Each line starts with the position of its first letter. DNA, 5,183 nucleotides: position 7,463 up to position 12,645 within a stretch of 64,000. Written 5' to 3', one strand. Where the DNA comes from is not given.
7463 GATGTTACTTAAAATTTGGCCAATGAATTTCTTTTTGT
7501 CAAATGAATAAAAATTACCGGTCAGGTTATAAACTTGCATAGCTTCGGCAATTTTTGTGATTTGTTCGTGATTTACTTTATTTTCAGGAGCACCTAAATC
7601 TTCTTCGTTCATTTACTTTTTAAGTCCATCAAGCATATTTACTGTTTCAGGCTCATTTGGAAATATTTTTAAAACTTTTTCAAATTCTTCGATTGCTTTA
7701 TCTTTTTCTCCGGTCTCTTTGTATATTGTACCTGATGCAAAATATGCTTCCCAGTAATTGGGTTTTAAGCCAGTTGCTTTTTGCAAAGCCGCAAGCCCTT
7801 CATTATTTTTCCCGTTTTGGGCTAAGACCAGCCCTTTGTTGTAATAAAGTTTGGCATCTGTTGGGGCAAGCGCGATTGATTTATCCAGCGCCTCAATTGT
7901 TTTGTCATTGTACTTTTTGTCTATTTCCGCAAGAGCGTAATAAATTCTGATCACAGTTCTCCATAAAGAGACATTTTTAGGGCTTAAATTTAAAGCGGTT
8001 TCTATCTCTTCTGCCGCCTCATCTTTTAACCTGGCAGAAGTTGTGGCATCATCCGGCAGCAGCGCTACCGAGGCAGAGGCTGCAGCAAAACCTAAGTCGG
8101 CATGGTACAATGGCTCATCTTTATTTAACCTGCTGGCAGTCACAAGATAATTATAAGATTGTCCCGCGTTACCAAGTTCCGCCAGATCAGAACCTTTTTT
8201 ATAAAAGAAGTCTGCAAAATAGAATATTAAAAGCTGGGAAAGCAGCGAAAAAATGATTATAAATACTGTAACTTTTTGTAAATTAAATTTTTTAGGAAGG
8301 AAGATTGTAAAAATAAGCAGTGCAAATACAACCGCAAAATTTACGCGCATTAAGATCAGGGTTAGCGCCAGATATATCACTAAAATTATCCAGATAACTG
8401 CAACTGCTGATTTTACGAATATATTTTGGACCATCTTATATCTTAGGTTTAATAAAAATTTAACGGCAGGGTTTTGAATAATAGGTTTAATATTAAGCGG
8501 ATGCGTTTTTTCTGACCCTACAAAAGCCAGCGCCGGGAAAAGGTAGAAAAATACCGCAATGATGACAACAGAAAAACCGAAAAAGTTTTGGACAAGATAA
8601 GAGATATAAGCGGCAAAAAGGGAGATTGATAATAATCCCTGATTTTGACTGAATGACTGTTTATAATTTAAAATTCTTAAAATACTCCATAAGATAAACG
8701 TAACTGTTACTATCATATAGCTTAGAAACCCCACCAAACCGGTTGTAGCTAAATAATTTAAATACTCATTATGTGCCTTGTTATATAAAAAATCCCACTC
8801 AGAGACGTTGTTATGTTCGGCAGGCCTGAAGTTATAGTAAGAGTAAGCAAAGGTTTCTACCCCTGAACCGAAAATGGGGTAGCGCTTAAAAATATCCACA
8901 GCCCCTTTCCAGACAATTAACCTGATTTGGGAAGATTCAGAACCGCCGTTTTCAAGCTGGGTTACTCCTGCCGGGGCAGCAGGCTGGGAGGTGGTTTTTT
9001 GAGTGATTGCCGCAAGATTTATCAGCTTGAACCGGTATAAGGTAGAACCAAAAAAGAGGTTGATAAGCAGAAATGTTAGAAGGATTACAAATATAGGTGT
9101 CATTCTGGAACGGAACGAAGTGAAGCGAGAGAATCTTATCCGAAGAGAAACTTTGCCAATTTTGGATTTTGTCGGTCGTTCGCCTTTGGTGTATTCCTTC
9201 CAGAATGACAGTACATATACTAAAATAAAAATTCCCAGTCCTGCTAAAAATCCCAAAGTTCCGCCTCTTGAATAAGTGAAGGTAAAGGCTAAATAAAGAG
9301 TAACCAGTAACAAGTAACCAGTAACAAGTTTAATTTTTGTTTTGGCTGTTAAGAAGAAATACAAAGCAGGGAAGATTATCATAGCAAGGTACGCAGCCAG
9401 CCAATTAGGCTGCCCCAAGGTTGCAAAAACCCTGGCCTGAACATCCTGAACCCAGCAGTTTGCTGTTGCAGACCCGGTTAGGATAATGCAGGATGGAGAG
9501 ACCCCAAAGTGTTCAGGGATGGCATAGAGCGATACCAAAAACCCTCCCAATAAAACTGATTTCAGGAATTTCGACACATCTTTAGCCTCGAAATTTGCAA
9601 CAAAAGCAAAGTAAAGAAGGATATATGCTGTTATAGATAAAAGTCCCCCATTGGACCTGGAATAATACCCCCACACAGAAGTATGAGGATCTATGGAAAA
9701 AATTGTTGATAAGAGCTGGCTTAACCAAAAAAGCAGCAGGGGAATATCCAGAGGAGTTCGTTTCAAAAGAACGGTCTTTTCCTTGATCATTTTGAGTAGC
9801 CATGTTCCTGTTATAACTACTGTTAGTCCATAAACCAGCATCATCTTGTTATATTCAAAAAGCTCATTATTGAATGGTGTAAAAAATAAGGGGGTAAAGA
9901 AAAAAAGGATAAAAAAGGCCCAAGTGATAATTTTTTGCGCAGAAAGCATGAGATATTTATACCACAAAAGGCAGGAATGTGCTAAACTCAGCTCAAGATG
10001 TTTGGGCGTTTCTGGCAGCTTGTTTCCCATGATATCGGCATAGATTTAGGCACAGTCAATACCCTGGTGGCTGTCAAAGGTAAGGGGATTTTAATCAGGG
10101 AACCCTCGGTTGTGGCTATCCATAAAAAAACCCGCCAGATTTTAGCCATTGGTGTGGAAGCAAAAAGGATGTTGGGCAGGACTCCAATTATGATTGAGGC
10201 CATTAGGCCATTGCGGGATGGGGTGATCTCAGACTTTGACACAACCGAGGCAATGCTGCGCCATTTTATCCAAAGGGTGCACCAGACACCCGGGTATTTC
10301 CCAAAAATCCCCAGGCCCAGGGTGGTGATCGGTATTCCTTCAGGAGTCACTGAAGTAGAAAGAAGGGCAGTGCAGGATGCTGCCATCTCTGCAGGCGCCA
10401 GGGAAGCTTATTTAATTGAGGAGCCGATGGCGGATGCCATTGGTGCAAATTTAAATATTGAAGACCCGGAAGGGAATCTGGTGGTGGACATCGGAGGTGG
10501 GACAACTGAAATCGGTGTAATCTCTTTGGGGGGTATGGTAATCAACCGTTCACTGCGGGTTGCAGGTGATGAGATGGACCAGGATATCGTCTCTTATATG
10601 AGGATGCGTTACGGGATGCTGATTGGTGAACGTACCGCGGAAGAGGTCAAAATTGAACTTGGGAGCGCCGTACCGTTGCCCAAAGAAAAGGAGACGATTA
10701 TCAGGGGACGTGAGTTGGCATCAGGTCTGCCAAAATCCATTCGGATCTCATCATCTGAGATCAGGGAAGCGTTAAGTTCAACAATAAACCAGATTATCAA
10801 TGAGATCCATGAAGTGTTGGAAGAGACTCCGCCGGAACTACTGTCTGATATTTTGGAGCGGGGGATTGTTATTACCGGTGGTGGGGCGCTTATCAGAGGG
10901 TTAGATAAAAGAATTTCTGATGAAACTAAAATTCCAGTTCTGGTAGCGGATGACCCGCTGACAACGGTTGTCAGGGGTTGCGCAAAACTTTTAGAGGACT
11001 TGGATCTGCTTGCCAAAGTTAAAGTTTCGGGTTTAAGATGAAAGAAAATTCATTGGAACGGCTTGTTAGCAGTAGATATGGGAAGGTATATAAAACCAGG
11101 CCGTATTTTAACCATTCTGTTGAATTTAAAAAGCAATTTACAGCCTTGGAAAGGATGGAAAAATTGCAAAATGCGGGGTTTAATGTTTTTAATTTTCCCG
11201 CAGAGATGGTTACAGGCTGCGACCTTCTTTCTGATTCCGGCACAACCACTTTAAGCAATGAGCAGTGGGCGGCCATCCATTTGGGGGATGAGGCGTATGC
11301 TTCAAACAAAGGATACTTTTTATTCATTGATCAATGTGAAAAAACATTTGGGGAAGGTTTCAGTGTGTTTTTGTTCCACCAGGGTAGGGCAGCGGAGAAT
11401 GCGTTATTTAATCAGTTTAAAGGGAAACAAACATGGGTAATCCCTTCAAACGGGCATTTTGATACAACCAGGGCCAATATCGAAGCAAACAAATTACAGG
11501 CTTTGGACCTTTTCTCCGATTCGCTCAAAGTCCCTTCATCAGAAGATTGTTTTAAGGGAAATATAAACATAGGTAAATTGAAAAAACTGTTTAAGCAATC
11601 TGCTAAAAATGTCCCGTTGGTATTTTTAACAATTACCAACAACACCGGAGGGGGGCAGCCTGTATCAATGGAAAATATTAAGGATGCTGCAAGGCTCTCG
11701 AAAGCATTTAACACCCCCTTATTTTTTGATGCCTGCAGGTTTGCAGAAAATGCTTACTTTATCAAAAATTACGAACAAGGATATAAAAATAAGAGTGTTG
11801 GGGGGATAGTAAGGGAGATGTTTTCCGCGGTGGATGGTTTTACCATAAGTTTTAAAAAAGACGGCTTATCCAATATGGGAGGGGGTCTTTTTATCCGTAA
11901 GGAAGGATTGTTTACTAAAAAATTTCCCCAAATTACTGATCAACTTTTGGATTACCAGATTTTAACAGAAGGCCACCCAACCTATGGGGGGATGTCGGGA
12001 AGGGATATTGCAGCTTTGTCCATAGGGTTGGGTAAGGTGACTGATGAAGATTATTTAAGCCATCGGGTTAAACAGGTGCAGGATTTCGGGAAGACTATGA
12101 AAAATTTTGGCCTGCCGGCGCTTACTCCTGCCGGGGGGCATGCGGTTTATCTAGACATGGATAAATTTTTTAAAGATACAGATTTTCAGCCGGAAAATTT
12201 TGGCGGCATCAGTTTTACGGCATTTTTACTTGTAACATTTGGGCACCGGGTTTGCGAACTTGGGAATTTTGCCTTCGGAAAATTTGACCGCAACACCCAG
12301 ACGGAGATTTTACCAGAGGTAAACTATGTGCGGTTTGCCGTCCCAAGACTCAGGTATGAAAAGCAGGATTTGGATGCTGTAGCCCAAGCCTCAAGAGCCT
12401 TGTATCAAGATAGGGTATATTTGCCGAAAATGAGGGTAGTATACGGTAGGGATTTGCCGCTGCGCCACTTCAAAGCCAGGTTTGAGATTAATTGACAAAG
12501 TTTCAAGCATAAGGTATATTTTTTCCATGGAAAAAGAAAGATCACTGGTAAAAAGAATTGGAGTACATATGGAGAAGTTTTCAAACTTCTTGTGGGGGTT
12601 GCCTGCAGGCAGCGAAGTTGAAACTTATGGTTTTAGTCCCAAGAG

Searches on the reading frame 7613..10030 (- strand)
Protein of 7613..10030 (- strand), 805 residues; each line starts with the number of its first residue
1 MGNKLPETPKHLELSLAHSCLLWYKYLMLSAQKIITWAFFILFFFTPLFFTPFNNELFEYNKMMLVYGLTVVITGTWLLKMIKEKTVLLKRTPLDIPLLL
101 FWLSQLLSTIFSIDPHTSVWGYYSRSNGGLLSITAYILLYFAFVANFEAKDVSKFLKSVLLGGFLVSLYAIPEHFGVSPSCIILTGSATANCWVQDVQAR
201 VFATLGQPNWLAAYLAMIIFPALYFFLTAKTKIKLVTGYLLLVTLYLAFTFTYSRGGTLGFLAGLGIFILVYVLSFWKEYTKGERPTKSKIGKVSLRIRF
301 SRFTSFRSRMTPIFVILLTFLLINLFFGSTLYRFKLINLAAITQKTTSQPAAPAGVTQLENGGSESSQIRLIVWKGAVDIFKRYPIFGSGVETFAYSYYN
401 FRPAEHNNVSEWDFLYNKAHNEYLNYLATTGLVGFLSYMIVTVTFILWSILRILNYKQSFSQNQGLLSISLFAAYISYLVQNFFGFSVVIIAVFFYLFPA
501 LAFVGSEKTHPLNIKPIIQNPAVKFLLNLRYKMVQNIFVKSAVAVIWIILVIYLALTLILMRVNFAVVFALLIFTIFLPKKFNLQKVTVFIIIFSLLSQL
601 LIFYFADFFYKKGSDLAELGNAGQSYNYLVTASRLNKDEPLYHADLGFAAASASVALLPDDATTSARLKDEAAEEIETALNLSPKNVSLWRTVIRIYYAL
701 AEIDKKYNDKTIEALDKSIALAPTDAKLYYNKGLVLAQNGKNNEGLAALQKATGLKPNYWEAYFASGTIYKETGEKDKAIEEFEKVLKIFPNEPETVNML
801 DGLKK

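Call 9: search_protein_families(library=pfam, proteins=[window:7613-10030:-], max_evalue=0.01)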
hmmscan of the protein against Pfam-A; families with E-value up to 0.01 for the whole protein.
window:7613-10030:- (805 aa): 14 families
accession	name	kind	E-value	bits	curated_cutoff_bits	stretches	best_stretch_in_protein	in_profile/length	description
PF04932.20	Wzy_C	-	2.8e-21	76.3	31.7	1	241-438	2-148/149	O-Antigen ligase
PF13181.12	TPR_8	-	4.4e-12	45.6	25.7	2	761-792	2-33/34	Tetratricopeptide repeat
PF13431.12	TPR_17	-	4.4e-11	42.6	24.4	1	715-745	2-32/34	Tetratricopeptide repeat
PF07719.23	TPR_2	-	7.1e-11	41.8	27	1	761-792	2-33/34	Tetratricopeptide repeat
PF13414.12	TPR_11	-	1.8e-10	40.8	26.8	2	733-774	1-42/42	TPR repeat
PF00515.34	TPR_1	-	4.1e-09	36.3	27.8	2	761-792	2-33/34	Tetratricopeptide repeat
PF14559.12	TPR_19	-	8.1e-09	36.1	25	1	736-795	1-60/68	Tetratricopeptide repeat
PF13428.12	TPR_14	-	1.5e-08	34.9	23.5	0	760-797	1-38/44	Tetratricopeptide repeat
PF13432.12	TPR_16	-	1.5e-07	32.1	32.7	1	730-794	1-65/65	Tetratricopeptide repeat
PF13371.12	TPR_9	-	6.6e-07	29.7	35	1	706-756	9-59/73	Tetratricopeptide repeat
PF23914.1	TPR_CcmH_CycH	-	1.3e-06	28.8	42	1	678-794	41-155/158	Cytochrome c-type biogenesis protein H TPR domain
PF13174.12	TPR_6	-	1.8e-05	25.5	26.3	1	761-792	1-32/33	Tetratricopeptide repeat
PF13424.12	TPR_12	-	0.00026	21.5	30.1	1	726-791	3-76/77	Tetratricopeptide repeat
PF12569.14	NatA_aux_su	-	0.0027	17.2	33.3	0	692-754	190-254/515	N-terminal acetyltransferase A, auxiliary subunit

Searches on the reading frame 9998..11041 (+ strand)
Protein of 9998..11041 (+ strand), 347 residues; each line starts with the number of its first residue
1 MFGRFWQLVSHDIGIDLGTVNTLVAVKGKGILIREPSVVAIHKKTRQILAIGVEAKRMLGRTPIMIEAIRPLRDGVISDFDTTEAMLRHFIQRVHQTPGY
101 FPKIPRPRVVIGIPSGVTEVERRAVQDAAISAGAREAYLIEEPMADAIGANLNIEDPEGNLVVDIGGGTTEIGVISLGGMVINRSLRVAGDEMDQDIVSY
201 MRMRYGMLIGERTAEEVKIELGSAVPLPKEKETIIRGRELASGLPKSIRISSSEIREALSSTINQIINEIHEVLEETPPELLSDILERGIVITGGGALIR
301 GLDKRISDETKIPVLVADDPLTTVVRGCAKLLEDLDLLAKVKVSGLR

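Call 9: search_protein_families(library=pfam, proteins=[window:9998-11041:+], max_evalue=0.01)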
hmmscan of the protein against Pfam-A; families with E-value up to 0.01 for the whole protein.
window:9998-11041:+ (347 aa): 7 families
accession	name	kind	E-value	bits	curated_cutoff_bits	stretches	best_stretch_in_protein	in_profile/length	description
PF06723.19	MreB_Mbl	-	2.6e-140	467.3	27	1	11-338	2-325/327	MreB/Mbl protein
PF00012.26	HSP70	-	1.2e-12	47.3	20.6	1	108-305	135-345/599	Hsp70 protein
PF14450.12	FtsA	-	1.4e-11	45.2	31.8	1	162-318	2-111/127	Cell division protein FtsA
PF00022.25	Actin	-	4.3e-10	39.2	27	2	36-204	31-190/410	Actin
PF25216.1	Volactin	-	2.5e-06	27.7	35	1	41-328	51-317/321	Volactin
PF11104.14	PilM_2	-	3e-06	26.8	27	0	290-318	278-306/340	Type IV pilus assembly protein PilM;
PF25229.1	Salactin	-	0.0012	18.4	27.1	1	164-333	155-332/335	Salactin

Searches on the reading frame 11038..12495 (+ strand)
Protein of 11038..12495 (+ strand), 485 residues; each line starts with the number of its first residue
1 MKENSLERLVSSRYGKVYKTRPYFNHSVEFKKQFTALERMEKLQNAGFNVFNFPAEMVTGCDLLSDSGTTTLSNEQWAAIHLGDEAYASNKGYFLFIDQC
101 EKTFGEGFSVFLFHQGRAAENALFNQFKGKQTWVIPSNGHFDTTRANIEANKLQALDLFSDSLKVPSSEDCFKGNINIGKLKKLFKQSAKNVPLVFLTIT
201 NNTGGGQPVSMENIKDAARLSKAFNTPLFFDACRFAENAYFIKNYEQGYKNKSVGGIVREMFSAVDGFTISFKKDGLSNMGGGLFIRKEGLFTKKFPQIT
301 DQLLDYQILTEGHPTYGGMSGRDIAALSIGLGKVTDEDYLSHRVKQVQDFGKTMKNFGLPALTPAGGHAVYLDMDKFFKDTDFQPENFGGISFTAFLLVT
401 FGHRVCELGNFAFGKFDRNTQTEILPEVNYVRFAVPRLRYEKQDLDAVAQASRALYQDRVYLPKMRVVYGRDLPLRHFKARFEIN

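Call 9: search_protein_families(library=pfam, proteins=[window:11038-12495:+], max_evalue=0.01)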
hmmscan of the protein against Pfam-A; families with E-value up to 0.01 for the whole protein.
window:11038-12495:+ (485 aa): 1 family
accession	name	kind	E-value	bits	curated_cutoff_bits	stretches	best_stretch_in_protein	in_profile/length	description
PF01212.27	Beta_elim_lyase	-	4.4e-53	180.9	27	1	62-449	1-286/288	Beta-eliminating lyase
